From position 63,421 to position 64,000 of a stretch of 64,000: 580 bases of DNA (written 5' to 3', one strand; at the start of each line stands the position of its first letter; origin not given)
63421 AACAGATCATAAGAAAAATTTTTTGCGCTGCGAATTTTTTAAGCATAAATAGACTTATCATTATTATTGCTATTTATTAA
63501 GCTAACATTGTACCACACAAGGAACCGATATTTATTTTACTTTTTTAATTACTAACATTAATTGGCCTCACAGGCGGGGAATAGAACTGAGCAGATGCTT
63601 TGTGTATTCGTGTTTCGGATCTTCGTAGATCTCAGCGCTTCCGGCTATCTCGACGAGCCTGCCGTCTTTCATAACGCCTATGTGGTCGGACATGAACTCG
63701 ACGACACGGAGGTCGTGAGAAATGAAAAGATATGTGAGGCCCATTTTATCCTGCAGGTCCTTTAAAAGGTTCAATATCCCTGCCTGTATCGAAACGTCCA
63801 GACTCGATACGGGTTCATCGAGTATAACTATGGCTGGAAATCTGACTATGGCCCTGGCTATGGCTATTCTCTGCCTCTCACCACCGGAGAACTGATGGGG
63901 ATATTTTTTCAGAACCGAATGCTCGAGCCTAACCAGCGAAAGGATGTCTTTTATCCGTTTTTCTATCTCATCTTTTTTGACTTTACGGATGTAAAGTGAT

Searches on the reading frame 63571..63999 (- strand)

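Call 69: search_protein_families(library=ncbifam, proteins=[window:63571-63999:-], max_evalue=0.00001)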
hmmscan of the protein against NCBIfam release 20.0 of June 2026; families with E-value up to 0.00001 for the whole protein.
window:63571-63999:- (143 aa): 179 families (the best 25 are shown)
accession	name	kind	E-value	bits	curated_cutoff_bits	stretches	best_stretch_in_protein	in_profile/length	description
NF043078.1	MMSYN1_0168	equivalog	1.4e-50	172.6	800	1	4-141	460-598/649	oligopeptide ABC transporter ATP-binding protein OppF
NF008453.0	PRK11308.1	subfamily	5.7e-50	170.4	408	1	6-143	131-268/334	dipeptide ABC transporter ATP-binding protein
NF011659.0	PRK15079.1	equivalog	2.2e-47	161.4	540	1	3-141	131-269/334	murein tripeptide/oligopeptide ABC transporter ATP binding protein OppF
NF043071.1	DppF_dipep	equivalog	2e-44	152.4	660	1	7-143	133-269/331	dipeptide ABC transporter ATP-binding subunit DppF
NF007613.0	PRK10261.1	equivalog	3.2e-42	144.8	1077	1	8-141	435-568/623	glutathione ABC transporter ATP-binding protein GsiA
NF011713.0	PRK15134.1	equivalog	3e-40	138.3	834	1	7-138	396-527/529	microcin C ABC transporter ATP-binding protein YejF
TIGR01187.1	potA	subfamily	5.5e-39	134.1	355.6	1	2-138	67-202/325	polyamine ABC transporter ATP-binding protein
TIGR02769.1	nickel_nikE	equivalog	8e-39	133.7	332.55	1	6-140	120-253/265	nickel import ATP-binding protein NikE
NF043079.1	MMSYN1_0167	equivalog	6.8e-38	130.7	740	1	29-143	363-477/561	oligopeptide ABC transporter ATP-binding protein OppD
TIGR02770.1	nickel_nikD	equivalog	4.1e-37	127.8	318.7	1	7-138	94-227/230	nickel import ATP-binding protein NikD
NF006987.0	PRK09452.1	equivalog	4.6e-37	127.6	482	1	2-139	114-250/378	spermidine/putrescine ABC transporter ATP-binding protein PotA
NF047578.1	opine_ATP_CntD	equivalog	4.8e-37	127.6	380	1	6-139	117-252/266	staphylopine uptake ABC transporter ATP-binding protein CntD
NF047576.1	opine_ATP_CntF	equivalog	5.9e-37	127.3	385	1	6-139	117-252/264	staphylopine uptake ABC transporter ATP-binding protein CntF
NF007739.0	PRK10419.1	subfamily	5.3e-36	124.5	354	1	6-123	121-238/268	nickel ABC transporter ATP-binding protein NikE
NF040933.2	ABC_arch_GlcV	equivalog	4.4e-35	121.2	450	1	2-136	108-241/357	glucose ABC transporter ATP-binding protein GlcV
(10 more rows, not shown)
